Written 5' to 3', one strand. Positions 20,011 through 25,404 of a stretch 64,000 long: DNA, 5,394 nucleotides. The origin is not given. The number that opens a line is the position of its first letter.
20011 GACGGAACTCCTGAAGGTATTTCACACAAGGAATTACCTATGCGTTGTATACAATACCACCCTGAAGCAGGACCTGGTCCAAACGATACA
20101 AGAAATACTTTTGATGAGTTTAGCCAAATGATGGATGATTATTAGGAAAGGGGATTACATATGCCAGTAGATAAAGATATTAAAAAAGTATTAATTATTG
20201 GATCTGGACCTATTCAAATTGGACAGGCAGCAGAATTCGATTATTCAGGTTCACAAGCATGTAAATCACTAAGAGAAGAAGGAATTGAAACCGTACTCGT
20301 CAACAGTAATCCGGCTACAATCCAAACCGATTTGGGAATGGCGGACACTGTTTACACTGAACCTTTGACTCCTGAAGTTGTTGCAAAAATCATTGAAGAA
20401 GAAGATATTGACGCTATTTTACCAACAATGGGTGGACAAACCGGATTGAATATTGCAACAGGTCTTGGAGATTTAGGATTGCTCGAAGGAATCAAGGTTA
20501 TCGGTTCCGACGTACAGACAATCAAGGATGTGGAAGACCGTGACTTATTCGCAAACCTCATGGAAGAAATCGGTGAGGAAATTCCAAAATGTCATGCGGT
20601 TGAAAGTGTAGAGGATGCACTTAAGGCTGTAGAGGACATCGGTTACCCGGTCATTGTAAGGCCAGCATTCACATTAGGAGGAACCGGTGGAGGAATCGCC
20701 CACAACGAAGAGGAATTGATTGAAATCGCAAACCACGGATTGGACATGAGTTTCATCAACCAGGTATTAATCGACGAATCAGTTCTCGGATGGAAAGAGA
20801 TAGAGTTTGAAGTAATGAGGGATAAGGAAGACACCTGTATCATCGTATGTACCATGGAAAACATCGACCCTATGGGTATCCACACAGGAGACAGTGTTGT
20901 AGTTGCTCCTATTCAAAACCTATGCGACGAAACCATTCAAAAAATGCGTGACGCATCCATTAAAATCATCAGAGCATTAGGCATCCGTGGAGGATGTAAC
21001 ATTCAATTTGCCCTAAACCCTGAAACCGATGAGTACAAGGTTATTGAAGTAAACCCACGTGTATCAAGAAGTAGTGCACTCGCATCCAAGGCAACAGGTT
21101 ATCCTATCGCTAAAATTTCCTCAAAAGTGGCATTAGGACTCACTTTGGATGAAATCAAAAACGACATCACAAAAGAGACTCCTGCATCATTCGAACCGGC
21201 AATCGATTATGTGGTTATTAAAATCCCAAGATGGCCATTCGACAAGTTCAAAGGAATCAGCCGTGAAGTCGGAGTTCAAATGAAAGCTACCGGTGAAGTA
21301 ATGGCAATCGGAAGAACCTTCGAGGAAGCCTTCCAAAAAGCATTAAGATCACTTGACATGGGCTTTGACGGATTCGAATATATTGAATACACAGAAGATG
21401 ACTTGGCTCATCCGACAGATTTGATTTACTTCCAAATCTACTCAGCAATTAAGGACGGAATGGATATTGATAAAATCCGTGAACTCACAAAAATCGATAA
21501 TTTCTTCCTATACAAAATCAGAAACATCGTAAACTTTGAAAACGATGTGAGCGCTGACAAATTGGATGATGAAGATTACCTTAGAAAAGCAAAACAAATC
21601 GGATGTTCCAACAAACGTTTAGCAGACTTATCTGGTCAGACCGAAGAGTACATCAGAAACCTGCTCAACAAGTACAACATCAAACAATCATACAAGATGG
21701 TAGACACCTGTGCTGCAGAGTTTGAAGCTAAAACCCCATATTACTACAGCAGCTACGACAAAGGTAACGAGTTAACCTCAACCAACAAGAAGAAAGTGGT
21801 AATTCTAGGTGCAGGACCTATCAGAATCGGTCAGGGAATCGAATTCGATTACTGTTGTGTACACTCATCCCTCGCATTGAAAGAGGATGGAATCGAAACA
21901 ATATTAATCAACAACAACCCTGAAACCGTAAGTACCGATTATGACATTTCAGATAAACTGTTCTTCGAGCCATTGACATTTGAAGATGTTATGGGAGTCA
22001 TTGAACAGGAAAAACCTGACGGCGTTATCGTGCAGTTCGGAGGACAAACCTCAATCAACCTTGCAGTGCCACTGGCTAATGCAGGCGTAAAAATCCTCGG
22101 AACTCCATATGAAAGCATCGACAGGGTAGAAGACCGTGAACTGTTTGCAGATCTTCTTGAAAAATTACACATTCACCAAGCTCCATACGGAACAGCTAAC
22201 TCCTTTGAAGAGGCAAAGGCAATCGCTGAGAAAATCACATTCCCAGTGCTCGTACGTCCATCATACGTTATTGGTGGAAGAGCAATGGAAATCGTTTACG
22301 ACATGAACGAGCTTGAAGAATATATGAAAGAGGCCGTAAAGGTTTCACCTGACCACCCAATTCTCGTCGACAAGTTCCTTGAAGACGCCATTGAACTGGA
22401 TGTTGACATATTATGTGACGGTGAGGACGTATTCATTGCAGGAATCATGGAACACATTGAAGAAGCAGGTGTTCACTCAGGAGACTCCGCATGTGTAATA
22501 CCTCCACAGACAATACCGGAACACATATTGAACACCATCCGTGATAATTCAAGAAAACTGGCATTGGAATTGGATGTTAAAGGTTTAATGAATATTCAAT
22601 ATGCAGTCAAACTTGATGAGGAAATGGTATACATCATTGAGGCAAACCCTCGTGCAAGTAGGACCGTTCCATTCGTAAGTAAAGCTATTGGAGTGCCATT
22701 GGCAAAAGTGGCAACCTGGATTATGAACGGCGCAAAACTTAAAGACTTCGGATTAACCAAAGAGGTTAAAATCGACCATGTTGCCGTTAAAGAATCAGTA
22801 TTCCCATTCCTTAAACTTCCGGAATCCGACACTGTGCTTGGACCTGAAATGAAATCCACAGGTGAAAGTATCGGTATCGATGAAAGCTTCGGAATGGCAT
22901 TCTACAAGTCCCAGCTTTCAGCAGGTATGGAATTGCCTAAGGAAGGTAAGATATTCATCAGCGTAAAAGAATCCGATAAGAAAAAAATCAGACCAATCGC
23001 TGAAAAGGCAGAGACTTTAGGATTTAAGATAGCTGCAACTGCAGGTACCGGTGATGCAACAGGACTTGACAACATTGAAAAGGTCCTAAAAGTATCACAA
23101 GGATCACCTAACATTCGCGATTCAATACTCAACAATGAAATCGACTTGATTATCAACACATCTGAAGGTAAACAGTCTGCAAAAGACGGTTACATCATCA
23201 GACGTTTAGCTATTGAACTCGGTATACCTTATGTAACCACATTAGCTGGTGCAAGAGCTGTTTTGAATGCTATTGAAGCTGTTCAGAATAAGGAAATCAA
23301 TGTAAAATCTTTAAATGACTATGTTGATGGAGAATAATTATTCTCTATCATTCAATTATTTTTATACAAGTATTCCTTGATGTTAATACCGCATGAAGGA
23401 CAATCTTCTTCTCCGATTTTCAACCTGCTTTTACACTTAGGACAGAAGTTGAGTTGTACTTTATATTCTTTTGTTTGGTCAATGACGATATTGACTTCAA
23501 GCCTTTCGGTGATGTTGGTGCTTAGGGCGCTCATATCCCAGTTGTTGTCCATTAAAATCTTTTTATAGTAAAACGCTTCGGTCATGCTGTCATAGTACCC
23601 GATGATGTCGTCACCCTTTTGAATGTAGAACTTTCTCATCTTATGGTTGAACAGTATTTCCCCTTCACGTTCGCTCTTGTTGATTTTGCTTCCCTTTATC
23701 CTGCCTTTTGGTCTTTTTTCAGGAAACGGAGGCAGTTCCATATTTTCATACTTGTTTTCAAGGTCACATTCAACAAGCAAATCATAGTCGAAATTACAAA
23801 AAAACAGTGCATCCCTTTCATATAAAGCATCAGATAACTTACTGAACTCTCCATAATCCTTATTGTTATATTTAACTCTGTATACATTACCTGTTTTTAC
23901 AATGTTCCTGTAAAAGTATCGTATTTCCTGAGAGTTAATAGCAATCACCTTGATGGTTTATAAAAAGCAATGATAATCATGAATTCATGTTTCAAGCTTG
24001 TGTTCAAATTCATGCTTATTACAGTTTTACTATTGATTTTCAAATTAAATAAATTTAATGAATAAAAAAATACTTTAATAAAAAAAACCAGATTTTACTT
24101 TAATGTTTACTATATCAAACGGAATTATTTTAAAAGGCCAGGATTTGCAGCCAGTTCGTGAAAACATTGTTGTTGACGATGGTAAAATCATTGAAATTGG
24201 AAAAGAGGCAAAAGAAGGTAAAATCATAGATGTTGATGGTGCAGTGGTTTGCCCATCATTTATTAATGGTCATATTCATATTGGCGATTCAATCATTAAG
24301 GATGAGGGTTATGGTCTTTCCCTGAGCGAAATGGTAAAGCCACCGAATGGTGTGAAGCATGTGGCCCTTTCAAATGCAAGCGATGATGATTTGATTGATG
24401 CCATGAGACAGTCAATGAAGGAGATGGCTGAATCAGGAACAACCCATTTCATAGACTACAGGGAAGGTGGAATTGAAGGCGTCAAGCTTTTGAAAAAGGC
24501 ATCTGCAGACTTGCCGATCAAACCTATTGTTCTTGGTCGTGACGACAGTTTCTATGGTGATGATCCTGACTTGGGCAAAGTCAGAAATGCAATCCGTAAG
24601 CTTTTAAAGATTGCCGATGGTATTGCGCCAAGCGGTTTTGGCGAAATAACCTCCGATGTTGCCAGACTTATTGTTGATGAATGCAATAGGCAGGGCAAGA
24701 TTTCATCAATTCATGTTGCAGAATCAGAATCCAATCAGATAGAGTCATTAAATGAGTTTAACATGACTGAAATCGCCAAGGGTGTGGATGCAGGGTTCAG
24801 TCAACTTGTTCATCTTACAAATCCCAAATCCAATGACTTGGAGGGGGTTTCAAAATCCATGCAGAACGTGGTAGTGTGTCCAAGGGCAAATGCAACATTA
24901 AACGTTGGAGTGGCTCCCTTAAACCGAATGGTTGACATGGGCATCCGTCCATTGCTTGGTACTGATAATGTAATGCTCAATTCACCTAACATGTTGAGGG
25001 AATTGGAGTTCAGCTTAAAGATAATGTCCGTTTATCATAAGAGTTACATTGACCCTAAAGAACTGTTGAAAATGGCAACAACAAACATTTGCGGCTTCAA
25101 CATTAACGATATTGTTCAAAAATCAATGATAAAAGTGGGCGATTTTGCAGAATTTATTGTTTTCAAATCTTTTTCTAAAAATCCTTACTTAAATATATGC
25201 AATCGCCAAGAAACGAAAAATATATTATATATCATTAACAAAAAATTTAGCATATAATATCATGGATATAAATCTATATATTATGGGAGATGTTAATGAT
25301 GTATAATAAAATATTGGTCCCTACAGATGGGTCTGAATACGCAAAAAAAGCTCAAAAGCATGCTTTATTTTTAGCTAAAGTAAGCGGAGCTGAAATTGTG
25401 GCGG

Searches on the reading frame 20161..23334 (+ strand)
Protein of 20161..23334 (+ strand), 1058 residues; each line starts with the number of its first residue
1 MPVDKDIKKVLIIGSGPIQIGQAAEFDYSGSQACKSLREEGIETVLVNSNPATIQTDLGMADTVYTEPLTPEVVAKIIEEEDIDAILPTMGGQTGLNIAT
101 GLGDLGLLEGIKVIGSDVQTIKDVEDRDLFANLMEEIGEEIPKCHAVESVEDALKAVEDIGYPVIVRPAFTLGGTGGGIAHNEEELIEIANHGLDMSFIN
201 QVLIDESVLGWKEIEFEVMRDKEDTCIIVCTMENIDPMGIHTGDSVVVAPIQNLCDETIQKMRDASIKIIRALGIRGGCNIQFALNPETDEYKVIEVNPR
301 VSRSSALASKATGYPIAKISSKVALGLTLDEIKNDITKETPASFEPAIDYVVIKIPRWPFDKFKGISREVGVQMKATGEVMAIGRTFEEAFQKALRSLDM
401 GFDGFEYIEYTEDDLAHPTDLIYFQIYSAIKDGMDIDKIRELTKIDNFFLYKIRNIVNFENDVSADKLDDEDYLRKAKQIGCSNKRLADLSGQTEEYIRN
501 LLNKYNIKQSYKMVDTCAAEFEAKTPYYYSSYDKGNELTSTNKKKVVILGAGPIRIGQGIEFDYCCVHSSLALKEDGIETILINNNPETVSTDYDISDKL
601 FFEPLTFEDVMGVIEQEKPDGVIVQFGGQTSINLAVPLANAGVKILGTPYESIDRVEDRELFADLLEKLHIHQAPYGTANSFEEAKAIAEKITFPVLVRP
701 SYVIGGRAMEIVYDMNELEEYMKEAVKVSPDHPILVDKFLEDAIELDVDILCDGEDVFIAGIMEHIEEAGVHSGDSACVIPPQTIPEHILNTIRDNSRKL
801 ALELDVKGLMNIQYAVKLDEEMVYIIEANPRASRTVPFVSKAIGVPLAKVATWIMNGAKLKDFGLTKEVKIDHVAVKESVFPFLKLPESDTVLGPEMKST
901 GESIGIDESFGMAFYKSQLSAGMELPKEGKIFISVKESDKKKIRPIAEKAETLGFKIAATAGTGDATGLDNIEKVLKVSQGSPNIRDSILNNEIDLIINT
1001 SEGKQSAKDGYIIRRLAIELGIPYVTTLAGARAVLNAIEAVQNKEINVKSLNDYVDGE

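Call 8: search_protein_families(library=pfam, proteins=[window:20161-23334:+], max_evalue=0.001)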
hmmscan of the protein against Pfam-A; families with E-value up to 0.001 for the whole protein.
window:20161-23334:+ (1058 aa): 10 families
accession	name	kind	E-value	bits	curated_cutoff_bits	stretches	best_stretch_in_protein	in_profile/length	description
PF02786.22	CPSase_L_D2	-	6.5e-116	385.7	19.8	2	126-331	1-210/211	Carbamoyl-phosphate synthase L chain, ATP binding domain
PF25596.1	CPSase_L_D1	-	8.9e-97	319.5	27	2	543-654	2-117/118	Carbamoyl phosphate synthase preATP-grasp domain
PF02787.25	CPSase_L_D3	-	8.5e-22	77.4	26.6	1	414-490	2-79/80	Carbamoyl-phosphate synthetase large chain, oligomerisation domain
PF07478.18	Dala_Dala_lig_C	-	2.2e-19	70.2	24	2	682-830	25-174/204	D-ala D-ala ligase C-terminus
PF02142.27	MGS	-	1.3e-17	64.1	24.1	1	945-1026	4-94/94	MGS-like domain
PF02222.28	ATP-grasp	-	9.8e-15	55.1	27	2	665-832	2-163/179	ATP-grasp domain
PF01071.24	GARS_A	-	5.2e-10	39.9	27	1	663-759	7-107/194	Phosphoribosylglycinamide synthetase, ATP-grasp (A) domain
PF15632.11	ATPgrasp_Ter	-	1.5e-09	38.2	29.1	0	792-857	48-110/131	ATP-grasp in the biosynthetic pathway with Ter operon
PF02655.19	ATP-grasp_3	-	4.9e-09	36.9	23.2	1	137-301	14-157/160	ATP-grasp domain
PF13549.11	ATP-grasp_5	-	0.00028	20.8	27.6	0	663-698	16-51/221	ATP-grasp domain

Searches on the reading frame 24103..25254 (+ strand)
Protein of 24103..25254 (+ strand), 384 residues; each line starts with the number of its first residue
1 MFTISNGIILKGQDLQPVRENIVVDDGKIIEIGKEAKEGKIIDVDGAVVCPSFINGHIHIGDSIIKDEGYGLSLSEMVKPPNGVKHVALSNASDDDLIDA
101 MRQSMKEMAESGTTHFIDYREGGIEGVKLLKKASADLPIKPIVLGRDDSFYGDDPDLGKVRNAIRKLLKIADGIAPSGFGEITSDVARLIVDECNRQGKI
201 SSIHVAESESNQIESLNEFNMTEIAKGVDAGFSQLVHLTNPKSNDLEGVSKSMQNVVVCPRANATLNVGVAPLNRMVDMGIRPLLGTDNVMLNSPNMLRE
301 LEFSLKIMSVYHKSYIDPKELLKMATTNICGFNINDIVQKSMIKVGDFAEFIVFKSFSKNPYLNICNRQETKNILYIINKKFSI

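Call 8: search_protein_families(library=pfam, proteins=[window:24103-25254:+], max_evalue=0.001)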
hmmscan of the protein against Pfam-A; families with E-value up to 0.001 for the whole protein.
window:24103-25254:+ (384 aa): 2 families
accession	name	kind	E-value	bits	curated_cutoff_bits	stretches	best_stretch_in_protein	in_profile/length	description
PF01979.26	Amidohydro_1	-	4.6e-36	125.2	25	1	48-362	1-323/345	Amidohydrolase family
PF07969.17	Amidohydro_3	-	0.00062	19.8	29.7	0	40-60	1-21/472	Amidohydrolase family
